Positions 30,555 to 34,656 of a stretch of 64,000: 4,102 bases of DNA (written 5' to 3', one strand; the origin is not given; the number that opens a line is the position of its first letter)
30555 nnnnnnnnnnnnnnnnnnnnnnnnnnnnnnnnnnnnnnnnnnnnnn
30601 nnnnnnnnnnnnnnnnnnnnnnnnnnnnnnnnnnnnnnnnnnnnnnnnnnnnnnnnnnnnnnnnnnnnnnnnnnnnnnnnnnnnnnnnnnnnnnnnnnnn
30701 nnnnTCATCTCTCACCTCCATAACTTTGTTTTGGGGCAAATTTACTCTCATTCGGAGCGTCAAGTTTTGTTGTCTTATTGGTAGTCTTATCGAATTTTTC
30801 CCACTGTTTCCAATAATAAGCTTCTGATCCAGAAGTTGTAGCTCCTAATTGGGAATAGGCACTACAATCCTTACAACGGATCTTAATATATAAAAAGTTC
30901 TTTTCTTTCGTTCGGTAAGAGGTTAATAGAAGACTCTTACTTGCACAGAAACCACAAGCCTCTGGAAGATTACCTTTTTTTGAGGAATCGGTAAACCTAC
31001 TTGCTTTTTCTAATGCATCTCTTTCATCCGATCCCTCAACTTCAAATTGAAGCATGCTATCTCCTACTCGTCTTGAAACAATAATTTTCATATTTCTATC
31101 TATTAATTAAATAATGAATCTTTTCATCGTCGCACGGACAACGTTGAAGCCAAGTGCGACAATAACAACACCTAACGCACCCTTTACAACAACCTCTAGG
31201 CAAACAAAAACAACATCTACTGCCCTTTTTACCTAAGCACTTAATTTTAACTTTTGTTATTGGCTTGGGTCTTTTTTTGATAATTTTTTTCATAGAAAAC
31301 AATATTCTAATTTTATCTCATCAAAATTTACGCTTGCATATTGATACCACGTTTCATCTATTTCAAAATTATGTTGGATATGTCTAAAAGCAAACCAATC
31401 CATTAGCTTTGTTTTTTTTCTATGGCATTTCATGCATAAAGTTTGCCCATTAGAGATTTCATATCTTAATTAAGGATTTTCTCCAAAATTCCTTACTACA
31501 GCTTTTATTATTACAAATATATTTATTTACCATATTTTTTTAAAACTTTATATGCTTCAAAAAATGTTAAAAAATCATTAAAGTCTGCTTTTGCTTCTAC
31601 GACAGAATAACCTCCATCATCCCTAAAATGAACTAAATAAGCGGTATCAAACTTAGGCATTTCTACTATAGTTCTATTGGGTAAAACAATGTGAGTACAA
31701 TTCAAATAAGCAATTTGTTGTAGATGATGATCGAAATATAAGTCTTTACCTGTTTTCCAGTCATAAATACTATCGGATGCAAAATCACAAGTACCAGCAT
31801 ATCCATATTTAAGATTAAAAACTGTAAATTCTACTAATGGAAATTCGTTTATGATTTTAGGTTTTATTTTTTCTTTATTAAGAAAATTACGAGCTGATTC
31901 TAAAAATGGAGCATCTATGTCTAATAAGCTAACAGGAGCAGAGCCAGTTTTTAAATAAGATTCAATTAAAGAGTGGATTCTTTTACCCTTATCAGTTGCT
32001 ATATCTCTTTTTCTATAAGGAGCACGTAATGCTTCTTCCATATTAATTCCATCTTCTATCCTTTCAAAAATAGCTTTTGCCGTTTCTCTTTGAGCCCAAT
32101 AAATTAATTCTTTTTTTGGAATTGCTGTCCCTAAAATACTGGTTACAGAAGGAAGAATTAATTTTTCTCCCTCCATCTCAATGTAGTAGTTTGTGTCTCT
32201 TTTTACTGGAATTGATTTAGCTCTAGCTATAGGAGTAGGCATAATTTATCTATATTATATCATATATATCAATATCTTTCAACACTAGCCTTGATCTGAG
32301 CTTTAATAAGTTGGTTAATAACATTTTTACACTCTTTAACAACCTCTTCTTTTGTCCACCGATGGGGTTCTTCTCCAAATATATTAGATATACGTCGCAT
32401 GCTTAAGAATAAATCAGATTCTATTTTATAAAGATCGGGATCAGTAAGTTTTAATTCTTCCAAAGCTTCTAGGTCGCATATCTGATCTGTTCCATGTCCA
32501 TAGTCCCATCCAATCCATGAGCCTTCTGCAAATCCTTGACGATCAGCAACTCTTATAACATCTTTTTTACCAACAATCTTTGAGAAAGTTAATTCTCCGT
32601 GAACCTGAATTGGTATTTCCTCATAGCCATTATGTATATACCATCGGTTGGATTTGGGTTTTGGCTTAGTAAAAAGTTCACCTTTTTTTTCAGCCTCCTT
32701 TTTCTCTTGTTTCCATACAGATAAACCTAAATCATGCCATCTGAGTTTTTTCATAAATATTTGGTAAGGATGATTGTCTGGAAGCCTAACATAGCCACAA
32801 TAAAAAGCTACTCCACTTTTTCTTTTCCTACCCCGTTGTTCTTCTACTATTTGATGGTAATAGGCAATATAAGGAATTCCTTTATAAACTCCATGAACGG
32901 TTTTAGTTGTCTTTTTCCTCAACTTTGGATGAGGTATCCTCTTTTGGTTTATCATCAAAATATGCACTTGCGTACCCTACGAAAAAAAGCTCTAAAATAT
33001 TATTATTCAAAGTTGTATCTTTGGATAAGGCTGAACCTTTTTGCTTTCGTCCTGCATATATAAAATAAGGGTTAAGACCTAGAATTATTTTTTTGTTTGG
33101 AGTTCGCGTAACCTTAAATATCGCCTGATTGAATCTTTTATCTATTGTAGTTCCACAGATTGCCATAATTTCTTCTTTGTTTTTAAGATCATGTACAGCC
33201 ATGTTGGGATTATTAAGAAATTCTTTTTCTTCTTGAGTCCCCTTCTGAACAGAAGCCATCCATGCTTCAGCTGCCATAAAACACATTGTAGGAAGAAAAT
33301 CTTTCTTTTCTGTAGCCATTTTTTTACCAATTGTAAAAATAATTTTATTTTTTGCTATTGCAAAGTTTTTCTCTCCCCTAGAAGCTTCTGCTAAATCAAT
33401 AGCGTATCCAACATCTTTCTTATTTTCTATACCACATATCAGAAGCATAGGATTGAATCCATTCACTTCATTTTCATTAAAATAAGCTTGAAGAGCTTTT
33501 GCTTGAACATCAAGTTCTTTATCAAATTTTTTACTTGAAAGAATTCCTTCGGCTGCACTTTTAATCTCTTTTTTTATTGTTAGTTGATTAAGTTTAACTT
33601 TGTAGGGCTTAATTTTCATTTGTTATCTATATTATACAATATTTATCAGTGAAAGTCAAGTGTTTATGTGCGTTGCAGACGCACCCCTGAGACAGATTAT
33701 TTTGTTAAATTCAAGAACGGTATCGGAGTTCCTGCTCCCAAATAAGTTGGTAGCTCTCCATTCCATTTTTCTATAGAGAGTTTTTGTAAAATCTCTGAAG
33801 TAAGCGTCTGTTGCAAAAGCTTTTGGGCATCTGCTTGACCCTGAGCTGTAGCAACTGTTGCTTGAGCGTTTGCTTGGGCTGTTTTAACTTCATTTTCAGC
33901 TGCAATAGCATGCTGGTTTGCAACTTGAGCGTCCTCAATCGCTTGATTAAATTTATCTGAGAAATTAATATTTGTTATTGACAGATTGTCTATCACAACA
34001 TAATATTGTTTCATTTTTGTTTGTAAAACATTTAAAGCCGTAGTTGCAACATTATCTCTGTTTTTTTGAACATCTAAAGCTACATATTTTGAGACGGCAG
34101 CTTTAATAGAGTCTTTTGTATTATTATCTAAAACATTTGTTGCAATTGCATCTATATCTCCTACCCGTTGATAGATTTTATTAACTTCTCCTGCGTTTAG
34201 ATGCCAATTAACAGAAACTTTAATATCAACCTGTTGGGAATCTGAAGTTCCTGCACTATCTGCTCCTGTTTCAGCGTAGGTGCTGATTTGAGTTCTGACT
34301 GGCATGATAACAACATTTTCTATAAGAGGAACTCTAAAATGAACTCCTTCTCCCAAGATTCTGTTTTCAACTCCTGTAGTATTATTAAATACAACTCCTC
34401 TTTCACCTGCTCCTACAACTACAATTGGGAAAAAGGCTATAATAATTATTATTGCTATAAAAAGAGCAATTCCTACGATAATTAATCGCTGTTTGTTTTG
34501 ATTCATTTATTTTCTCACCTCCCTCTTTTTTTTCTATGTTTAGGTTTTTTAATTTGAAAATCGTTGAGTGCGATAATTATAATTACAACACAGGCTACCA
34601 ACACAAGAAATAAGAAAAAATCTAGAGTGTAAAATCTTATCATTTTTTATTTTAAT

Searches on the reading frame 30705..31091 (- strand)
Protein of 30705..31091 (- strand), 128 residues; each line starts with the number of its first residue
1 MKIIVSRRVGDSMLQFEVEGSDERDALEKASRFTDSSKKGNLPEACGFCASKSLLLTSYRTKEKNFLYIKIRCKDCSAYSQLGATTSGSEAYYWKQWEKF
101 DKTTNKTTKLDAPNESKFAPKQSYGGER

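Call 72: search_protein_families(library=pfam, proteins=[window:30705-31091:-], max_evalue=0.01)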
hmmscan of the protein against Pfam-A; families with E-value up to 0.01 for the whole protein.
window:30705-31091:- (128 aa): 1 family
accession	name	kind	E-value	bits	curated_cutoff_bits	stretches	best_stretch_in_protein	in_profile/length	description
PF14354.12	Lar_restr_allev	-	0.0017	19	28.6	1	45-97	5-54/58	Restriction alleviation protein Lar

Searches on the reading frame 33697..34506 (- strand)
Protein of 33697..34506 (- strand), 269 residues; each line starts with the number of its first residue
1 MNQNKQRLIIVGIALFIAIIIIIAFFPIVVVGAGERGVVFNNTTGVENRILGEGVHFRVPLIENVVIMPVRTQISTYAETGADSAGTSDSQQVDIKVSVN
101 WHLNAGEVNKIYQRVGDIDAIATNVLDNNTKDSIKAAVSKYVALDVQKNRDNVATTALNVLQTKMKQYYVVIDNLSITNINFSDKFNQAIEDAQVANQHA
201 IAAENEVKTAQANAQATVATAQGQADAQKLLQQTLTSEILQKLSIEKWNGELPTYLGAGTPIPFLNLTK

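Call 28: search_protein_families(library=pfam, proteins=[window:33697-34506:-], max_evalue=0.001)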
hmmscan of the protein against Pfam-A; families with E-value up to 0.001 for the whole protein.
window:33697-34506:- (269 aa): 1 family
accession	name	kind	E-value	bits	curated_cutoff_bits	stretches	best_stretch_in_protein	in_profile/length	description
PF01145.31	Band_7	-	1.9e-30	106.6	23.6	1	30-213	2-175/176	SPFH domain / Band 7 family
